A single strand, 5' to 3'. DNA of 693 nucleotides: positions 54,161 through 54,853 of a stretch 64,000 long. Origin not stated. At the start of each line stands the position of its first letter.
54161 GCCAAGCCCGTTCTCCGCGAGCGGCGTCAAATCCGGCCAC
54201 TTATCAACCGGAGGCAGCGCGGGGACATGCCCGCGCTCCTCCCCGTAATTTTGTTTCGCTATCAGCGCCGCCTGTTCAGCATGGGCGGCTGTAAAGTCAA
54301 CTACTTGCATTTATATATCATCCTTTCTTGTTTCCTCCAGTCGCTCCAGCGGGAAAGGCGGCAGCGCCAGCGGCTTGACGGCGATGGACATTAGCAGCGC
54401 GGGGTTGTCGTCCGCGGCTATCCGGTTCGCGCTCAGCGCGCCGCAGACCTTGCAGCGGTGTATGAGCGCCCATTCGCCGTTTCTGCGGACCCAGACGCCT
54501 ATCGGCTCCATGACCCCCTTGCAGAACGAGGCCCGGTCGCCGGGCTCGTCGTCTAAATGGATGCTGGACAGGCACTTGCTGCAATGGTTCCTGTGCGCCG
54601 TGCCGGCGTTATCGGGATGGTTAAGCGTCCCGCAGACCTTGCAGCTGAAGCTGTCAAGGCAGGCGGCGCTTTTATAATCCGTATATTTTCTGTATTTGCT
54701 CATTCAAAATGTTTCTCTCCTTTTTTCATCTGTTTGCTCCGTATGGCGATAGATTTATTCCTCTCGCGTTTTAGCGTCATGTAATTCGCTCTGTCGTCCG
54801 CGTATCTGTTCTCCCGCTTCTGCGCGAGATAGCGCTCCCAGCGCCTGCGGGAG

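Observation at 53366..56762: Translationally coupled four-gene operon: APH-fold kinase, RsgA-paralog GTPase, RNHCP zinc-ribbon protein, tandem GNAT acetyltransferase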

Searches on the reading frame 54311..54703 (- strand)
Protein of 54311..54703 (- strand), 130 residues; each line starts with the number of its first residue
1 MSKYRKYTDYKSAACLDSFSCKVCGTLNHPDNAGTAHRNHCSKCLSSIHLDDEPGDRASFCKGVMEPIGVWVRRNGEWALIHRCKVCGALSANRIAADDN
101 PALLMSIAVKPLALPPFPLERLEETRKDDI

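Call 3: search_protein_families(library=pfam, proteins=[window:54311-54703:-], max_evalue=0.01)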
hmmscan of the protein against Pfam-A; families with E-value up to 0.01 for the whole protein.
window:54311-54703:- (130 aa): 1 family
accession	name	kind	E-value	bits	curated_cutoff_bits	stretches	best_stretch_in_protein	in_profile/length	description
PF12647.12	RNHCP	-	8e-36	122.3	24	1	17-105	2-90/90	RNHCP domain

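Call 4: search_protein_families(library=ncbifam, proteins=[window:54311-54703:-], max_evalue=0.01)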
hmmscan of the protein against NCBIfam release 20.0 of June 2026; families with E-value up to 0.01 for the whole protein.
window:54311-54703:- (130 aa): 0 families

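Call 9: find_homologous_proteins(query=window:54311-54703:-, max_evalue=0.001)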
Query window:54311-54703:- (130 aa): 2036 proteins with E <= 0.001 among 2040 candidates; the best 120 are listed.
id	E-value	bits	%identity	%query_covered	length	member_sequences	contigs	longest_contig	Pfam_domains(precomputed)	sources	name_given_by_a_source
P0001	9.2e-86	303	100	100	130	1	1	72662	PF12647.13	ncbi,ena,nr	ncbi:MAG: RNHCP domain-containing protein [Oscillospiraceae bacterium]|nr:RNHCP domain-containing pr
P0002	2.1e-67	243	67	78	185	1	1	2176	PF12647.13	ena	-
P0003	1.9e-66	240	83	94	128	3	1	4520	PF12647.13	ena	-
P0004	1.4e-61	224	78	94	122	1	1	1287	PF12647.13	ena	-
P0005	4.2e-61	223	76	95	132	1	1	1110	PF12647.13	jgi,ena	-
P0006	1.8e-59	218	71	94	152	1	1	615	PF12647.13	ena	-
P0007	6.0e-59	216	73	95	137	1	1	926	PF12647.13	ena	-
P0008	9.5e-59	215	74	93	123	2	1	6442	PF12647.13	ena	-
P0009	2.1e-58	214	75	92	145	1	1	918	PF12647.13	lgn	-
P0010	4.9e-58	213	69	95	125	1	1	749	PF12647.13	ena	-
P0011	5.0e-58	213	73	95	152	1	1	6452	PF12647.13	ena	-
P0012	9.7e-58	212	77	89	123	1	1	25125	PF12647.13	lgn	-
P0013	1.8e-57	211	78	88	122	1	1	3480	PF12647.13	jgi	jgi:ribosome biogenesis GTPase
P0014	1.6e-56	208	68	95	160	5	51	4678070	PF12647.13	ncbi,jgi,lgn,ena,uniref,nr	ncbi:GTPase EngC [[Clostridium] saccharolyticum WM1]|uniref:GTPase EngC n=2 Tax=Lacrimispora TaxID=2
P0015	1.7e-56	208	73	92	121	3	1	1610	PF12647.13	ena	-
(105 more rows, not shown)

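Call 11: find_related_loci(query=A1, collection=genome_contigs, flank=6000)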
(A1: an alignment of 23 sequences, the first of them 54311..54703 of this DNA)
Query A1 (130 aa) in genome_contigs; peptide patterns used: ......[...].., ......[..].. (x = any residue, [..] = any of these).
600 stretches matched a pattern (row limit reached: there are more); 586 encode a relative of the query (tblastn E <= 1e-3); the best 80 are kept; 80 distinct loci.
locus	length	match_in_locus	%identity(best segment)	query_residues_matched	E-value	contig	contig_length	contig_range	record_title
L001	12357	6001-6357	72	6-124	8e-63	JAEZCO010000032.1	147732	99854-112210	MAG: Bacillota bacterium isolate OH_CBrB_255 k127_801082, whole genome shotgun sequence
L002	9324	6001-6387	68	1-129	6e-63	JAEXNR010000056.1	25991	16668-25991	MAG: Bacillota bacterium isolate OH_HBrB_107 k127_1059439, whole genome shotgun sequence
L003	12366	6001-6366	73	1-122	4e-62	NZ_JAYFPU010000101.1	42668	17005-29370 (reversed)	MAG: Christensenella sp. isolate CA_135 c_CA_000000052353, whole genome shotgun sequence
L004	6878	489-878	66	1-130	9e-62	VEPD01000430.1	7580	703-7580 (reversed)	MAG: Ruminiclostridium sp. isolate MnB_11 Mn-Ruminiclostridium-1_556781, whole genome shotgun sequence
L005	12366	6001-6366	72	1-122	3e-61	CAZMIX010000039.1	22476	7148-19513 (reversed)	MAG TPA_asm: uncultured Lachnospiraceae bacterium isolate SRP192927_co4_230 genome assembly, contig: NODE_4374_length_22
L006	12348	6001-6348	76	9-124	4e-61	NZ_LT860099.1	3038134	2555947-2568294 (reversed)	Konateibacter massiliensis strain Marseille-P3773, whole genome shotgun sequence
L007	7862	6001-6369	71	1-123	1e-60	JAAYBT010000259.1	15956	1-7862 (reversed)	MAG: Clostridiaceae bacterium isolate AS06rmzACSIP_356 587133_AS06, whole genome shotgun sequence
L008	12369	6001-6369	68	5-127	5e-60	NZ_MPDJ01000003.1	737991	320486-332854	Eisenbergiella tayi strain DSM 26961 scaffold3, whole genome shotgun sequence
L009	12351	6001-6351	74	6-122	2e-59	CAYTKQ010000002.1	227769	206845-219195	MAG TPA_asm: uncultured Christensenella sp. isolate SRP242652_co1_171 genome assembly, contig: NODE_20_length_227769_cov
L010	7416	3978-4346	67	1-123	2e-59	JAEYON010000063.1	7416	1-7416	MAG: Bacillota bacterium isolate OH_CBB_153 k127_688589, whole genome shotgun sequence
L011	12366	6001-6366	69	3-124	6e-59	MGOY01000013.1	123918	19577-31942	MAG: Clostridiales bacterium GWF2_38_85 gwf2_scaffold_164, whole genome shotgun sequence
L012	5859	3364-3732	69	2-124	2e-58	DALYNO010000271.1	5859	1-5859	MAG TPA_asm: Anaerocolumna sp. isolate CTOTU46736 NODE_1385_length_5859_cov_3.328739, whole genome shotgun sequence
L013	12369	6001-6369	67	5-127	4e-58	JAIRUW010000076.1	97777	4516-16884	MAG: Oscillospiraceae bacterium isolate Ehx436_bin14 k119_2379941, whole genome shotgun sequence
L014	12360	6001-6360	67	5-124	1e-57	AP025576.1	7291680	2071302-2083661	Lachnospiraceae bacterium CE91-St56 DNA, complete genome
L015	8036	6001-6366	66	1-122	7e-58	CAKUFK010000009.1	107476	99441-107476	MAG: uncultured Eubacteriales bacterium isolate REFINED_METABAT215_SUBJECT_CONTIGS_1500_ASSEMBLY_K77_MERGED__Pilot_MoBio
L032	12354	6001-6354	66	10-127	1e-55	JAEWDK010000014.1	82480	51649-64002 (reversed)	MAG: Bacillota bacterium isolate OH_PBB_95 k127_1531836, whole genome shotgun sequence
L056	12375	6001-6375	66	2-124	2e-54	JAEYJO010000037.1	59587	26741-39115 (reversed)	MAG: Bacillota bacterium isolate OH_HFB_401 k127_567556, whole genome shotgun sequence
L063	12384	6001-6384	64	2-127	5e-54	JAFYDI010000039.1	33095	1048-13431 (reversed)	MAG: Lachnospiraceae bacterium isolate RGIG6987 Sheep_Rumen.Co__c1220058, whole genome shotgun sequence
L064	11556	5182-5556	65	2-124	2e-54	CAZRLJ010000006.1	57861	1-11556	MAG TPA_asm: uncultured Acutalibacter sp. isolate SRP287540_co1_237 genome assembly, contig: NODE_468_length_57861_cov_1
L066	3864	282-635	68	10-127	5e-54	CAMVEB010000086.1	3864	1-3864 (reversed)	MAG TPA_asm: uncultured Clostridia bacterium isolate SRR8387719_bin.17_metaWRAP_v1.3_MAG genome assembly, contig: ERZ142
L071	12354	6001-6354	69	10-127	2e-54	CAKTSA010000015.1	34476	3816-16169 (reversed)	MAG: uncultured Oscillospiraceae bacterium isolate REFINED_METABAT215_TOP10_CONTIGS_1500_ASSEMBLY_K77_MERGED__Hadza_MoBi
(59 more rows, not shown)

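Call 32: predict_structure(alignment_id=A1)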
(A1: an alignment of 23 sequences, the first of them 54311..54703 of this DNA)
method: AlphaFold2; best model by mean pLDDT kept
length: 130 residues; sequences in the alignment: 23
mean_pLDDT: 73.2   pTM: 0.62
mean pLDDT of the five models: 73.2, 69.8, 64.7, 61.3, 61.1
residues with pLDDT >= 90: 13; 70-90: 69; 50-70: 34; < 50: 14
segments of 3 or more residues with pLDDT < 50: 1-8, 115-117
pLDDT, mean of each block of 10 residues (from residue 1): 44 68 87 60 87 79 89 81 90 74 79 54 61
secondary structure, 60 per line:
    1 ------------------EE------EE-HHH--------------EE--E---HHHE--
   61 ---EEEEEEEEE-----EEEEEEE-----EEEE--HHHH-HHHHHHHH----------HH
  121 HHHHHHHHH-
elements in order: E64-72 E78-84 E90-93 H96-99 H101-108 H119-129

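Call 41: fold_search(model_id=the predicted structure, library=pdb)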
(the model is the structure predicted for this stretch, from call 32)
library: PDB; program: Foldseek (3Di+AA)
matches with E <= 10: 274; with E <= 0.001: 0
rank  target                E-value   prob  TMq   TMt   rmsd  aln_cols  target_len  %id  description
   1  4c2m_X                2.3e-01  0.20  0.23  0.25  29.2       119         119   15  Structure of RNA polymerase I at 2.8 A resolution (released 2013-10-23)
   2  4c2m_I                3.4e-01  0.15  0.23  0.23  29.1       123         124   15  Structure of RNA polymerase I at 2.8 A resolution (released 2013-10-23)
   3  7oba_I                3.6e-01  0.15  0.24  0.29  30.9        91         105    9  Cryo-EM structure of human RNA Polymerase I in complex with RRN3 (released 2021-12-08)
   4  9fnd_X                3.9e-01  0.41  0.23  0.10   4.7        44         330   25  Transcriptional activator PafBC bound to mycobacterial RNA polymerase (released 2025-02-12)
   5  6hlq_I                5.3e-01  0.15  0.24  0.27  27.8       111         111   13  Yeast RNA polymerase I* elongation complex bound to nucleotide analog GMPCPP (released 2019-04-03)
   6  2x5c_B                6.8e-01  0.13  0.16  0.20   8.9        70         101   20  Crystal structure of hypothetical protein ORF131 from Pyrobaculum Spherical Virus (released 2010-07-21)
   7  9b7j_K                7.2e-01  0.09  0.24  0.11  20.4       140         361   11  Cryo-EM structure of human dynactin complex bound to Chlamydia effector Dre1 (released 2025-04-16)
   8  8z12                  8.7e-01  0.44  0.21  0.07   2.2        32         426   25  Crystal structure of WT DiatB (released 2025-02-19)
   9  7a4v                  1.4e+00  0.06  0.16  0.05   7.5        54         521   18  Crystal structure of lid-truncated ADP-bound BiP in an oligomeric state (released 2020-12-16)
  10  6k0a_G                1.4e+00  0.03  0.11  0.18  13.0        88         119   14  cryo-EM structure of an archaeal Ribonuclease P (released 2019-06-19)
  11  7tzv_A                1.5e+00  0.18  0.23  0.17   4.6        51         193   16  Structure of DriD C-domain bound to 9mer ssDNA (released 2022-06-01)
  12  9pfv_Q                1.6e+00  0.14  0.24  0.11   5.3        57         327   18  The cryo-EM structure of C. crescentus DriD-ssDNA-RNAP-Sigma73-CCNA_03891/CCNA_01149 promoter transcription activation (released 2026-02-25)
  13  5xir_MODEL_1_A        1.6e+00  0.08  0.22  0.16  11.1        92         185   13  Solution structure for human HSP70 substrate binding domain L542Y mutant (released 2018-05-16)
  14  2n5u_MODEL_1_A        1.7e+00  0.18  0.22  0.34   5.0        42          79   12  Solution structure of the cyanobacterial cytochrome b6f complex subunit PetP (released 2016-04-13)
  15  3ib3_B                1.7e+00  0.06  0.14  0.04   6.0        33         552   24  Crystal Structure of SACOL2612 - CocE/NonD family hydrolase from Staphylococcus aureus (released 2009-08-11)
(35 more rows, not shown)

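Call 63: search_protein_families(library=pfam, proteins=[L002:4969-6411:+, L006:5062-6363:+], max_evalue=0.001)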
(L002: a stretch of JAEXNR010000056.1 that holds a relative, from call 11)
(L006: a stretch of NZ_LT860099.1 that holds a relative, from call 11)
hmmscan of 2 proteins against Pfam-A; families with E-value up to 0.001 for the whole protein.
L002:4969-6411:+ (480 aa): 7 families
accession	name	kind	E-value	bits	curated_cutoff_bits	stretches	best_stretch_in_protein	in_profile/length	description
PF03193.22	RsgA_GTPase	-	9.4e-51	172.5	30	1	89-263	2-174/174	RsgA GTPase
PF12647.12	RNHCP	-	6.6e-38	129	24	1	361-449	2-90/90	RNHCP domain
PF01926.29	MMR_HSR1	-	5e-08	33.5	21.9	1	197-273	1-70/113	50S ribosome-binding GTPase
PF04548.22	AIG1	-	5.7e-05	23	27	1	196-260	1-62/212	AIG1 family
PF00005.33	ABC_tran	-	7.6e-05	23.8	25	1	192-243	8-62/137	ABC transporter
PF10662.15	PduV-EutP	-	0.00011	22.4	21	0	196-221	2-27/143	Ethanolamine utilisation - propanediol utilisation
PF20703.3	nSTAND1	-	0.00036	20.7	27.1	0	185-214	23-52/379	Novel STAND NTPase 1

L006:5062-6363:+ (433 aa): 4 families
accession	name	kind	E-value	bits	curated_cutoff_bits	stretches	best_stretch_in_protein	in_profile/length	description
PF12647.12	RNHCP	-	2.2e-38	130.5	24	1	322-410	2-90/90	RNHCP domain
PF03193.22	RsgA_GTPase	-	6.1e-15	55.9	30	1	73-243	1-173/174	RsgA GTPase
PF01637.24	ATPase_2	-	0.00016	22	33.2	1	173-220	12-61/225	ATPase domain predominantly from Archaea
PF01926.29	MMR_HSR1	-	0.00057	20.4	21.9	0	184-261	2-76/113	50S ribosome-binding GTPase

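Call 64: search_protein_families(library=padloc, proteins=[window:54311-54703:-], max_evalue=0.01)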
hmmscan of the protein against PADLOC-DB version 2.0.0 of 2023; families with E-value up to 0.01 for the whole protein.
window:54311-54703:- (130 aa): 0 families

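Call 71: search_protein_families(library=pfam, proteins=[L071:11156-12352:-, L071:10275-11159:-, L071:9229-10155:-, L071:8589-9287:-, L071:6665-8230:-, L071:6659-8242:+], max_evalue=0.00001)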
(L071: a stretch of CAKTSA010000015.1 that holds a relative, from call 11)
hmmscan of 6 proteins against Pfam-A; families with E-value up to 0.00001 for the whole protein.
L071:11156-12352:- (398 aa): 1 family
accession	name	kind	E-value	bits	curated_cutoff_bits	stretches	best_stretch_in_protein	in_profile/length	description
PF03793.24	PASTA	-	2e-29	101.8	23.2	2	187-251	1-64/64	PASTA domain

L071:10275-11159:- (294 aa): 3 families
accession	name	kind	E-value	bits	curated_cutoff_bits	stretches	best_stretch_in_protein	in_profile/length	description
PF03193.22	RsgA_GTPase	-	3.8e-48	164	30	1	59-220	1-173/174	RsgA GTPase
PF16745.11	RsgA_N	-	1.6e-22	79.4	27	1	4-56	2-54/54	RsgA N-terminal domain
PF01926.29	MMR_HSR1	-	2.5e-07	31.2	21.9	1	157-229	3-68/113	50S ribosome-binding GTPase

L071:9229-10155:- (308 aa): 1 family
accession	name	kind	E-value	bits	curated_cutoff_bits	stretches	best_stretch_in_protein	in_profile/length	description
PF00485.24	PRK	-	7.1e-19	68.8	22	1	47-240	1-189/196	Phosphoribulokinase / Uridine kinase family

L071:8589-9287:- (232 aa): 1 family
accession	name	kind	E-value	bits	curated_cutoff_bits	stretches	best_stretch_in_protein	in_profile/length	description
PF13189.12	Cytidylate_kin2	-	5.7e-47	160.6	28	1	30-211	1-176/176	Cytidylate kinase-like family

L071:6665-8230:- (521 aa): 0 families

L071:6659-8242:+ (527 aa): 1 family
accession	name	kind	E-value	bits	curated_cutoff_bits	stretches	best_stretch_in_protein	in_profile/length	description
PF02554.20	CstA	-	7.6e-41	140.9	27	3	25-165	4-147/560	Carbon starvation protein CstA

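Call 82: search_protein_families(library=pfam, proteins=[L066:752-1447:+, L032:6688-8043:+, L056:9390-10292:-, L063:9466-11406:+, L006:4440-4826:+, L064:5760-7694:+], max_evalue=0.0001)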
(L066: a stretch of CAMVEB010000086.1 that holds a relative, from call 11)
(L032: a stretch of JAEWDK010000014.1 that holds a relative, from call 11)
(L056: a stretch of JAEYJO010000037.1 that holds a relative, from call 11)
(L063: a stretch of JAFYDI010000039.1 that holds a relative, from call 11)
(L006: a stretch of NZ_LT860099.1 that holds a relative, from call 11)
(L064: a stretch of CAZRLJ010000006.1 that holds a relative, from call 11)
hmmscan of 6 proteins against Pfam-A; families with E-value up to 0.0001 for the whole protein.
L066:752-1447:+ (231 aa): 2 families
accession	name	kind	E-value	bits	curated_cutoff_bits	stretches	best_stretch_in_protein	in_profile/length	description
PF00440.29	TetR_N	-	4.8e-15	55.5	24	1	36-80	1-45/47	Bacterial regulatory proteins, tetR family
PF14246.11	TetR_C_7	-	9.2e-05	22.9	22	0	129-230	13-118/119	AefR-like transcriptional repressor, C-terminal domain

L032:6688-8043:+ (451 aa): 1 family
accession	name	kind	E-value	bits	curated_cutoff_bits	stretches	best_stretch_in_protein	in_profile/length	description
PF01554.23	MatE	-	5.9e-39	133.8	24.9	2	21-180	1-160/161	MatE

L056:9390-10292:- (300 aa): 2 families
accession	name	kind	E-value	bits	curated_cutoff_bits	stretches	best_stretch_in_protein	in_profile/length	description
PF12833.13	HTH_18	-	4.8e-16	59.3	33.6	1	33-109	3-79/80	Helix-turn-helix domain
PF00165.29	HTH_AraC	-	7.6e-08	32.7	26.6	0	24-58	7-41/42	Bacterial regulatory helix-turn-helix proteins, AraC family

L063:9466-11406:+ (646 aa): 3 families
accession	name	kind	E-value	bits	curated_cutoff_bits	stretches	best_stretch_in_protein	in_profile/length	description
PF00664.28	ABC_membrane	-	1.5e-41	143.4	28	1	79-348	1-268/274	ABC transporter transmembrane region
PF00005.33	ABC_tran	-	1.9e-32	113.2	25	1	416-565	1-137/137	ABC transporter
PF02463.25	SMC_N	-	6.6e-06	26.1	40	0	459-608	113-212/220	RecF/RecN/SMC N terminal domain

L006:4440-4826:+ (128 aa): 1 family
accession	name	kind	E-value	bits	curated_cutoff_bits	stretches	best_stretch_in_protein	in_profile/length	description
PF08765.17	Mor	-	6.9e-07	29.7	24.9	1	42-124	27-96/107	Mor transcription activator family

L064:5760-7694:+ (644 aa): 15 families
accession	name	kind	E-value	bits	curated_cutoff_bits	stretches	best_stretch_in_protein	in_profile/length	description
PF00005.33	ABC_tran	-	2.3e-49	167.9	25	2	21-194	1-137/137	ABC transporter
PF13304.12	AAA_21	-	4.7e-14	53.6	27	0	363-380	3-20/304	AAA domain, putative AbiEii toxin, Type IV TA system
PF02463.25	SMC_N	-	2.1e-13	50.6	40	0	149-231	135-207/220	RecF/RecN/SMC N terminal domain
PF12848.13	ABC_tran_Xtn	-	1.5e-12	47.8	25.9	1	233-320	1-85/85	ABC transporter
PF16326.10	ABC_tran_CTD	-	9e-10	39.1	32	1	568-633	4-69/69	ABC transporter C-terminal domain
PF13401.12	AAA_22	-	8.2e-07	29.8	27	0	362-450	8-65/130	AAA domain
PF13191.12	AAA_16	-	3.2e-06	28.2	32.6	0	357-456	20-113/167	AAA ATPase domain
PF08477.19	Roc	-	4.8e-06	27.2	27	0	361-421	1-63/119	Ras of Complex, Roc, domain of DAPkinase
PF09439.16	SRPRB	-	5.7e-06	26.3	25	0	33-63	5-35/178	Signal recognition particle receptor beta subunit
PF13555.12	AAA_29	-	1e-05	25.6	27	0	349-376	12-39/61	P-loop containing region of AAA domain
PF01926.29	MMR_HSR1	-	2.5e-05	24.8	21.9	0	33-56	1-24/113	50S ribosome-binding GTPase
PF13175.12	AAA_15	-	5.7e-05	23.3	32.1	0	350-379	15-43/374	AAA ATPase domain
PF10662.15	PduV-EutP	-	6.1e-05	23.3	21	0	360-382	2-24/143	Ethanolamine utilisation - propanediol utilisation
PF13521.12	AAA_28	-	9.4e-05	23.1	27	0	33-107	1-71/164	AAA domain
PF00004.35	AAA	-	9.6e-05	23.3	21.2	0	363-383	2-22/131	ATPase family associated with various cellular activities (AAA)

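Call 89: search_protein_representatives(alignment_id=A1)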
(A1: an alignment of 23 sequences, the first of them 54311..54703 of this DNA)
Query: 23 sequences, 131 profile positions. Proteins with E-value up to 0.001 (for the whole library): 1479; up to 1e-10: 916; up to 1e-30: 125. The best 150 are listed.
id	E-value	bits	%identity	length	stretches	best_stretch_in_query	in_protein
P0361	2.9e-68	244.2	-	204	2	1-96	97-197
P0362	3.5e-68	243.9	-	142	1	1-129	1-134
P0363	2.0e-67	241.5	-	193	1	1-129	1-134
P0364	2.1e-67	241.4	-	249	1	1-129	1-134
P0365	5.1e-67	240.1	-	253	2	4-113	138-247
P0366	6.1e-64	230.2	-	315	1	4-128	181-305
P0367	8.8e-64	229.7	-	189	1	1-128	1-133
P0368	2.0e-63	228.5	-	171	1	1-118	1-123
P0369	2.3e-63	228.3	-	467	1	3-127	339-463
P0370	5.3e-63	227.1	-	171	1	5-126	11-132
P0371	9.0e-63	226.4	-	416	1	6-128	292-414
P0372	1.6e-62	225.6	-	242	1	4-122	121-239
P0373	4.2e-62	224.2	-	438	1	5-124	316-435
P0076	1.2e-61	222.8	-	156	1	8-125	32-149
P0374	4.0e-61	221.1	-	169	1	5-126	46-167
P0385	6.8e-54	197.7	-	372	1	10-124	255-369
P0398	3.9e-45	169.3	-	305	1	15-123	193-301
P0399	3.9e-45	169.3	-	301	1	11-120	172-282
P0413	8.7e-42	158.5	-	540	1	16-124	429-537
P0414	2.2e-41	157.2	-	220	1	11-125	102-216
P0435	1.4e-38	148.1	-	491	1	6-123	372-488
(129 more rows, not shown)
